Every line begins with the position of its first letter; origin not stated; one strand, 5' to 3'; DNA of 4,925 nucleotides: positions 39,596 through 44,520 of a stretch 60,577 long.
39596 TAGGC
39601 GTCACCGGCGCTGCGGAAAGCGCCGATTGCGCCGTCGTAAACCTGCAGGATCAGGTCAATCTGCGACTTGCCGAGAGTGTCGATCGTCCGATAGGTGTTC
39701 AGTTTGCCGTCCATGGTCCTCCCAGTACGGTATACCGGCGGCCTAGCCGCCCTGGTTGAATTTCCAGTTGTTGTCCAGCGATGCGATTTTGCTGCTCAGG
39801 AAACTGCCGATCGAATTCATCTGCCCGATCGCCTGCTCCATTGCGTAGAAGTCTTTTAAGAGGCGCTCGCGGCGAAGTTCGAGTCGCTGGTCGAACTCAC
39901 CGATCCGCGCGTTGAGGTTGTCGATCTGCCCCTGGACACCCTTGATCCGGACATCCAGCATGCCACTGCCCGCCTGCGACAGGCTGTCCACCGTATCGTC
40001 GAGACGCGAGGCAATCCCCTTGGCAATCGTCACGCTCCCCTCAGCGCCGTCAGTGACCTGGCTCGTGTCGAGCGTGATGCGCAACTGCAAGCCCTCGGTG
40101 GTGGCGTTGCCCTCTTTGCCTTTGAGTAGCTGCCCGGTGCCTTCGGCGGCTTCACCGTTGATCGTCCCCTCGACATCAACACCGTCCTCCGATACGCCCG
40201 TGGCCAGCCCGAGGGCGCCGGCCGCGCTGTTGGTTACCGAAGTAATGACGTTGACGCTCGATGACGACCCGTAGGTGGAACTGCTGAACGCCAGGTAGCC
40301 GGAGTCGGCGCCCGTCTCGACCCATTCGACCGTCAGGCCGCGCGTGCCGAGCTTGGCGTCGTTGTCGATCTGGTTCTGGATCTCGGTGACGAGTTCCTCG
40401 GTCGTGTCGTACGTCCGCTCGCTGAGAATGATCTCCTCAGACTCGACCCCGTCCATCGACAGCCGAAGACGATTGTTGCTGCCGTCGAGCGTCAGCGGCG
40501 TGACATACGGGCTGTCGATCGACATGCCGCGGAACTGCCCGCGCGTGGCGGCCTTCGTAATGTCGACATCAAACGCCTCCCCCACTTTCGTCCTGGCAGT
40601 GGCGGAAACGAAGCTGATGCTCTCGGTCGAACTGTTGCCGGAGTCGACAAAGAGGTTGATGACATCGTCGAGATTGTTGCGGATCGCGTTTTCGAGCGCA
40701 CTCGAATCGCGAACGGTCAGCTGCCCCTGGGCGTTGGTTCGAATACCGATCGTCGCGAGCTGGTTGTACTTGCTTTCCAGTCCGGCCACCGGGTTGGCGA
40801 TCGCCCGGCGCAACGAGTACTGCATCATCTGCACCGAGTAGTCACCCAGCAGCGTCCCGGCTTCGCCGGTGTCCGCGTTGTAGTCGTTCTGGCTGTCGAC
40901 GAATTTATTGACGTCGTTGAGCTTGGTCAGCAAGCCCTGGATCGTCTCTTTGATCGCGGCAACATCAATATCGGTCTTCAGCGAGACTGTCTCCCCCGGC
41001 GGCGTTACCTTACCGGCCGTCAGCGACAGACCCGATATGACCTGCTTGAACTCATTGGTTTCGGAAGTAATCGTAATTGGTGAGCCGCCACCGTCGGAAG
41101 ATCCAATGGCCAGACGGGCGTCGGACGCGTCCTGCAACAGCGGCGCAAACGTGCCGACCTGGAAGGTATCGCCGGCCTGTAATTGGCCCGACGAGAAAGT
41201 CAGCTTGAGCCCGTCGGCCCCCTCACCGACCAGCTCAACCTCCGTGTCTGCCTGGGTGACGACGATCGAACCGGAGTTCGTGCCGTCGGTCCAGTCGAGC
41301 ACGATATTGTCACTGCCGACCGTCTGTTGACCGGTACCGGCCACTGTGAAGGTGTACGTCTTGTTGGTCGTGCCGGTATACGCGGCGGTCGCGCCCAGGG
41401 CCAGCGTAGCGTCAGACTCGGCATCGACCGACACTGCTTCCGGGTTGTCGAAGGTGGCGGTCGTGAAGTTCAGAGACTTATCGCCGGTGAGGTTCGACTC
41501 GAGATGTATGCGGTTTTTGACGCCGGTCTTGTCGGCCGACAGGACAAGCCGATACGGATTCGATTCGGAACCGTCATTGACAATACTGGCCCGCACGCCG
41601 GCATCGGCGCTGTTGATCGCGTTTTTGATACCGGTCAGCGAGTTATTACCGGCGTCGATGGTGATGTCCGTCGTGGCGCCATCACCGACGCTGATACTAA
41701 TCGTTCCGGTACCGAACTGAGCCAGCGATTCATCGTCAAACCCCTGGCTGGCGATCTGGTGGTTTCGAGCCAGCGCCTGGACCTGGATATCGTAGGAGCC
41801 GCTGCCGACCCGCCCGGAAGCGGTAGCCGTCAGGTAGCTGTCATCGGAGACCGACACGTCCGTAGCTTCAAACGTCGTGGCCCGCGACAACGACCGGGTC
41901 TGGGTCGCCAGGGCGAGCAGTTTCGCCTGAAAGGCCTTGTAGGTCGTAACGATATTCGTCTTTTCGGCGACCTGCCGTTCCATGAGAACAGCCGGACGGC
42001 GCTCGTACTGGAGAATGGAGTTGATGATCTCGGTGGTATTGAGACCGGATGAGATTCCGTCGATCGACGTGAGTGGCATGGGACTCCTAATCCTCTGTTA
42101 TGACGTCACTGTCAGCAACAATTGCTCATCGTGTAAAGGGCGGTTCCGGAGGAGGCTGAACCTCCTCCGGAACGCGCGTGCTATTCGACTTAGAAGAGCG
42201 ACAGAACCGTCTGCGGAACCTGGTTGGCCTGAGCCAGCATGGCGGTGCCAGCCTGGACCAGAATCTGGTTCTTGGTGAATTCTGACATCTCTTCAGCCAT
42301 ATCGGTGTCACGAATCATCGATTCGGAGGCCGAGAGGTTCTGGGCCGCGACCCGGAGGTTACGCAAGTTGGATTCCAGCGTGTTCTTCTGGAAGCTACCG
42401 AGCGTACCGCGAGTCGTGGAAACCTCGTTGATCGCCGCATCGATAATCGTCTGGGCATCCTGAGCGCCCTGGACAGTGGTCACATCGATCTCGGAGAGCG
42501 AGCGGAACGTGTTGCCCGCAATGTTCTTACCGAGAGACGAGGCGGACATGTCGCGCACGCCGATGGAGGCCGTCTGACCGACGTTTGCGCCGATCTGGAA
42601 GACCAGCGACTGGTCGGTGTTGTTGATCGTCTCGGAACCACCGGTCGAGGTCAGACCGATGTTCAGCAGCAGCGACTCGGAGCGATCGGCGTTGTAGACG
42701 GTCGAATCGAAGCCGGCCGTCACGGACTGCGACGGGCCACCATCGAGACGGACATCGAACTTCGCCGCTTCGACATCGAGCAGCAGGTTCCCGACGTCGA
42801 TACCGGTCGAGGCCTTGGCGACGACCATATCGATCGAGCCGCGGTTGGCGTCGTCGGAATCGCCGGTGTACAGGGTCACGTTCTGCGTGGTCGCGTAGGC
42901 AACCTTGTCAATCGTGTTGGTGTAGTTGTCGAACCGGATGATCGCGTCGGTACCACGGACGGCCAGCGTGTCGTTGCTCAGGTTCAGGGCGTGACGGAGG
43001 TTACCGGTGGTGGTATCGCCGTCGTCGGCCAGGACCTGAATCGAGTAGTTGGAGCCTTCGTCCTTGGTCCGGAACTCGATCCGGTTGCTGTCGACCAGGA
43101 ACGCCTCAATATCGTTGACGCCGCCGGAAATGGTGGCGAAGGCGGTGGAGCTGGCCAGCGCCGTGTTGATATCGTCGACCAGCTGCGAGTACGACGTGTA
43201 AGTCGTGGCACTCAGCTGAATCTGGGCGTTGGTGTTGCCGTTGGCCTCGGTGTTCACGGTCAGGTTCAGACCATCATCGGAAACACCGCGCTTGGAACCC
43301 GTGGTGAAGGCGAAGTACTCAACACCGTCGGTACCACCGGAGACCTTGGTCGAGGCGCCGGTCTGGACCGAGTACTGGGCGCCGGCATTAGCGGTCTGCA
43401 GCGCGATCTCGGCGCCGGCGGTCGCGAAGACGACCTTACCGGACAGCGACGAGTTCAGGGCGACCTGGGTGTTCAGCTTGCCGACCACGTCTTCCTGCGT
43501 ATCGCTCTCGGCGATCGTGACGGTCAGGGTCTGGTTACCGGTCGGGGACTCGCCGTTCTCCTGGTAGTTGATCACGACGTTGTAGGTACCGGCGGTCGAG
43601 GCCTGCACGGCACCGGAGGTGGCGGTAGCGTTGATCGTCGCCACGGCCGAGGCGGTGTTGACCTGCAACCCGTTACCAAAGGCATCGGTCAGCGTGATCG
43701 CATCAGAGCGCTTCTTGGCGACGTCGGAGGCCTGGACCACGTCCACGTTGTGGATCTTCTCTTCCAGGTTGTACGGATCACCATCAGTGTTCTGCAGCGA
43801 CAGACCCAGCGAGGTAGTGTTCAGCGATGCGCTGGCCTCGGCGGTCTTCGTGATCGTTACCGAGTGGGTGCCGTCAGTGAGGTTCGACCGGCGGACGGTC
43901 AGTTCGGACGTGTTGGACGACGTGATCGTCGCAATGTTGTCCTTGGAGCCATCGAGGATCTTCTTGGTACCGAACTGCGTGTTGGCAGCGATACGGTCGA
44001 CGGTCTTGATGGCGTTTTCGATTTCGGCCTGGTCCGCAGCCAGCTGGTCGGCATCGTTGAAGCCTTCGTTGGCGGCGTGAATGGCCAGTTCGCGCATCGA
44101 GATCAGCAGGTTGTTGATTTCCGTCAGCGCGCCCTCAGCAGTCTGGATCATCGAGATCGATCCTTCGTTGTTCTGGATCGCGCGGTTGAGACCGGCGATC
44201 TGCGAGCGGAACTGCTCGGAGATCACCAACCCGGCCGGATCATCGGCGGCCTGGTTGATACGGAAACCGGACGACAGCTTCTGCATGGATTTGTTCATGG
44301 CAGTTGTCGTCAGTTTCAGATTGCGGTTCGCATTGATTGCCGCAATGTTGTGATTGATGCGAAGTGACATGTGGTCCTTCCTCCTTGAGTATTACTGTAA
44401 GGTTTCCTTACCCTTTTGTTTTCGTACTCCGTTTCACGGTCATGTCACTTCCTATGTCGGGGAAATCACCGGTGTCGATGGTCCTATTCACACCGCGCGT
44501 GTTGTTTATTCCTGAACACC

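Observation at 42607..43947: Giant flagellin whose ~445 aa insertion sits at a non-canonical position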

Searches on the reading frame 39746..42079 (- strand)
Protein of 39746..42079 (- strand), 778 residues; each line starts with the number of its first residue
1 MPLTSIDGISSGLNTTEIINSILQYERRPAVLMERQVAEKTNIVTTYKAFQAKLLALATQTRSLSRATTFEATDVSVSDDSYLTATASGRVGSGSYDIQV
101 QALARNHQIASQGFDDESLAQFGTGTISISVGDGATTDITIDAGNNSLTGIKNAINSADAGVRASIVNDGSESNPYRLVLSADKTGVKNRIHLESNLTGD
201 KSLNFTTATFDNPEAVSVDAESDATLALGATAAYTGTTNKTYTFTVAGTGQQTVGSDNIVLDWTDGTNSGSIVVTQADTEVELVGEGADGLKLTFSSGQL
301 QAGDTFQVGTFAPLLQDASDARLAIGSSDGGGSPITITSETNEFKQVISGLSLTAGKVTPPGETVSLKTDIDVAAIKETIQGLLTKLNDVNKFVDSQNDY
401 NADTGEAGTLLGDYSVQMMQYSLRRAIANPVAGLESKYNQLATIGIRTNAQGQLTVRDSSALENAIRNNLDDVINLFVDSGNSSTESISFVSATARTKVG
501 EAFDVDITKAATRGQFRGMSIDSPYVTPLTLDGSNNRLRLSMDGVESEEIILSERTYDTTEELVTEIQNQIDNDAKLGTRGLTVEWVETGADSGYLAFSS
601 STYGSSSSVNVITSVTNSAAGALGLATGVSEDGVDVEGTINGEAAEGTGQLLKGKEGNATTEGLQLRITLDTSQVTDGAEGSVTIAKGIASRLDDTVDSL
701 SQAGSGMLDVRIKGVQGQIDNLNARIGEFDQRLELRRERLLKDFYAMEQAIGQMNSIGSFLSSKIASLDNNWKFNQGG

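Call 4: search_protein_families(library=pfam, proteins=[window:39746-42079:-], max_evalue=0.1)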
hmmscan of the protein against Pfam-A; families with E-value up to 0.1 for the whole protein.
window:39746-42079:- (778 aa): 3 families
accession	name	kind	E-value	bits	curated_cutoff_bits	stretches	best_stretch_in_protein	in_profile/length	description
PF07195.17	FliD_C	-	2.4e-36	125.8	25.4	2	330-484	10-164/236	Flagellar hook-associated protein 2 C-terminus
PF02465.23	FliD_N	-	2.9e-17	63.5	24.8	1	11-107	1-97/97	Flagellar hook-associated protein 2 N-terminus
PF09738.14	LRRFIP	-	0.055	13.2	28.2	0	674-738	187-251/300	LRRFIP family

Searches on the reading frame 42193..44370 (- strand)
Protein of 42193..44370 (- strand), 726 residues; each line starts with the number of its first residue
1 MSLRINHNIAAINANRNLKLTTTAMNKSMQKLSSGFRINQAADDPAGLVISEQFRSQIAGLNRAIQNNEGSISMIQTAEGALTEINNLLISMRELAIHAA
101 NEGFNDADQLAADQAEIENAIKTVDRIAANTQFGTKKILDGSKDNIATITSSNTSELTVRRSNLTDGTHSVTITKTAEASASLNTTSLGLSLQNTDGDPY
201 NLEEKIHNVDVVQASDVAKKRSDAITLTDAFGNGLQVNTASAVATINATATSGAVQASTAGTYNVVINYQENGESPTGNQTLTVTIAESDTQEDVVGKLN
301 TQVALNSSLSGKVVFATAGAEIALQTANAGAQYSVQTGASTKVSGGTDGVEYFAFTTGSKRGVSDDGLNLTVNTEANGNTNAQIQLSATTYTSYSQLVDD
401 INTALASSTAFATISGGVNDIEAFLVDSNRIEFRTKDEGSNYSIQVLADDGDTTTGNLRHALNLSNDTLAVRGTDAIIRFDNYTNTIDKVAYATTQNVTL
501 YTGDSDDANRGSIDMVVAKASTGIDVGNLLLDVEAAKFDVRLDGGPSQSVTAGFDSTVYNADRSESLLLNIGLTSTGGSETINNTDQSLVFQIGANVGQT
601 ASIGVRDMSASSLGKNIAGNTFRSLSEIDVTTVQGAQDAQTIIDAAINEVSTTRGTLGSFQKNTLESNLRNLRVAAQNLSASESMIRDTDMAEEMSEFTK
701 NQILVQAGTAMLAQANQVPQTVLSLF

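Call 4: search_protein_families(library=pfam, proteins=[window:42193-44370:-], max_evalue=0.1)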
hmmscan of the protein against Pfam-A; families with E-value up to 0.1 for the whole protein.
window:42193-44370:- (726 aa): 5 families
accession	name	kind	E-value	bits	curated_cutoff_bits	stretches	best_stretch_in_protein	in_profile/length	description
PF00669.25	Flagellin_N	-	1.6e-35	122.6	26.6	1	5-143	1-138/139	Bacterial flagellin N-terminal helical region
PF00700.27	Flagellin_C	-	6.6e-25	87.7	23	1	642-726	3-86/86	Bacterial flagellin C-terminal helical region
PF10774.15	DUF4226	-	0.017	15.8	23.5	0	97-149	34-88/115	Domain of unknown function (DUF4226)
PF05037.18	DUF669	-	0.027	15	21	0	255-285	11-42/138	Protein of unknown function (DUF669)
PF16934.11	Mersacidin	-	0.088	13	27.6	0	618-640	1-23/34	Two-component Enterococcus faecalis cytolysin (EFC)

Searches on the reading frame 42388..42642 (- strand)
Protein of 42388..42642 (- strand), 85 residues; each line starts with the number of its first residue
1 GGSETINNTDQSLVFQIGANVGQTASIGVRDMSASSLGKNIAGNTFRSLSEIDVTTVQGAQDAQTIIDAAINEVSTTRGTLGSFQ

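Call 34: search_solved_structures(query=window:42388-42642:-, max_evalue=1, show_alignments=0)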
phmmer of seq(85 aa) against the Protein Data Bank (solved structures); distinct sequences matched with E-value up to 1: 41.
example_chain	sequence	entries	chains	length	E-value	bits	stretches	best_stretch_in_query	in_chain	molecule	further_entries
9n8m_M1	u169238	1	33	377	4.4e-08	36.5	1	48-85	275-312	Flagellin C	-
5wjx_A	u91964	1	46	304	8.9e-07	32.4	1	10-85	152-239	Flagellin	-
5wju_A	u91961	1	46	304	9.5e-07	32.3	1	10-85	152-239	Flagellin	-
5wjz_A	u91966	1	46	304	9.9e-07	32.2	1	10-85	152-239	Flagellin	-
5wjw_A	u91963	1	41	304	1e-06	32.2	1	10-85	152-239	Flagellin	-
5wjy_A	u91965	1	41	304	1e-06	32.2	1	10-85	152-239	Flagellin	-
6gow_D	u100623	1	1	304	1.1e-06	32.1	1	10-85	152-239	Flagellin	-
5maw_D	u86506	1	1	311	1.2e-06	32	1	10-85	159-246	Flagellin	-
9rcb_A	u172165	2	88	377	1.3e-06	31.9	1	48-85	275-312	Flagellin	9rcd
5wjv_A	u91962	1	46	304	2.5e-06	30.9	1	10-85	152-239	Flagellin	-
5wjt_A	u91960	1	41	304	7.9e-06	29.4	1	10-85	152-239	Flagellin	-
9n8a_A1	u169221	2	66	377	1e-05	29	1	36-85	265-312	Flagellin D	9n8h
9n8b_A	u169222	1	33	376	1e-05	29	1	36-85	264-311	Flagellin D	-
6t17_A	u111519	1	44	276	4.6e-05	26.9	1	10-85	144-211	Flagellin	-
5gy2_C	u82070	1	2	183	5.8e-05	26.6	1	7-85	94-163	Flagellin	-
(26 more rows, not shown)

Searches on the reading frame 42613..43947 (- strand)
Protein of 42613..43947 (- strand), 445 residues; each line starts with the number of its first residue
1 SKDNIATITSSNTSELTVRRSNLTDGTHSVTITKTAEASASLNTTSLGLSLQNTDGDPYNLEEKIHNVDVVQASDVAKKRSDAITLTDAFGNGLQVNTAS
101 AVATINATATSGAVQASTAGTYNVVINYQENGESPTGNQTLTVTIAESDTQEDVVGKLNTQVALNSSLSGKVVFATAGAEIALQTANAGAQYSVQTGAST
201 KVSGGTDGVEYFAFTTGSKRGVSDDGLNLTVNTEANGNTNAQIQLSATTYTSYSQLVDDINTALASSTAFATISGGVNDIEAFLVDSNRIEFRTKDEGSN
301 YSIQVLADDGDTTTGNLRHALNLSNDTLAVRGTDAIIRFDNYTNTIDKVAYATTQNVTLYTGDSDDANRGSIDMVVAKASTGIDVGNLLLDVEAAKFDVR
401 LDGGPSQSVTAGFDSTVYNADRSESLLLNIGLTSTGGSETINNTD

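Call 8: search_solved_structures(query=window:42613-43947:-, max_evalue=10, show_alignments=4)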
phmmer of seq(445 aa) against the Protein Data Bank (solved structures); distinct sequences matched with E-value up to 10: 5.
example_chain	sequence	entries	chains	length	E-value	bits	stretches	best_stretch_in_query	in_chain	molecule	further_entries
9pat_A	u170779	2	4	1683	0.16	14.3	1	168-269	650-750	6-deoxyerythronolide-B synthase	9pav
9pat_C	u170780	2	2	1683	0.16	14.3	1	168-269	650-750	6-deoxyerythronolide-B synthase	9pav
9pc6_A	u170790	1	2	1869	0.18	14.1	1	168-269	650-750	6-deoxyerythronolide-B synthase,RifR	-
2zya_A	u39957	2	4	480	0.84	11.9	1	225-316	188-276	6-phosphogluconate dehydrogenase, decarboxylating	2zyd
3fwn_A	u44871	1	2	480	0.91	11.8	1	225-316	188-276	6-phosphogluconate dehydrogenase, decarboxylating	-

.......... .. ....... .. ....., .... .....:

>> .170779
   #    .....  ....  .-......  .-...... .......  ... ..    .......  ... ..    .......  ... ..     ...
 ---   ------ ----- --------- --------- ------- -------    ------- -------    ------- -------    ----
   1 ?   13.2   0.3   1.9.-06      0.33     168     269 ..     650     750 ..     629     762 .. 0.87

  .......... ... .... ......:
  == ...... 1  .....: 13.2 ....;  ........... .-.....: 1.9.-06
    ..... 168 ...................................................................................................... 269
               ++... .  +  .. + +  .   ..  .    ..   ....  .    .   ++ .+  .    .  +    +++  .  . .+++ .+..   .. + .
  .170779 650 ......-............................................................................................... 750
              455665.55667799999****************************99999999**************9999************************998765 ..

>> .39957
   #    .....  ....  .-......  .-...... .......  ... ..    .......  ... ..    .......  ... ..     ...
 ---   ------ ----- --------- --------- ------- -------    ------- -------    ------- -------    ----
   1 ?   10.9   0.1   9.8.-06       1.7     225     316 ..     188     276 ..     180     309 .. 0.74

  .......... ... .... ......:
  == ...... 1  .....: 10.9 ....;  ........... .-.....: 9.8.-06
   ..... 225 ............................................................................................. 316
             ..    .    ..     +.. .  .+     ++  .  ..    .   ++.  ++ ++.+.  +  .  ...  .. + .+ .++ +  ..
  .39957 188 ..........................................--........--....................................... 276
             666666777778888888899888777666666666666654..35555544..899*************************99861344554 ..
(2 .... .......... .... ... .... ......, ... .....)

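Call 50: search_protein_families(library=pfam, proteins=[window:42613-43947:-], max_evalue=10)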
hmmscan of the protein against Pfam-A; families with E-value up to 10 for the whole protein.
seq(445 aa): 2 families
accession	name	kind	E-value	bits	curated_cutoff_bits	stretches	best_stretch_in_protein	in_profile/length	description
PF05037.18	DUF669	-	0.007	16.9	21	2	114-144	11-42/138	Protein of unknown function (DUF669)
PF17996.7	CE2_N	-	0.29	11.7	27.9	1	9-41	57-89/108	Carbohydrate esterase 2 N-terminal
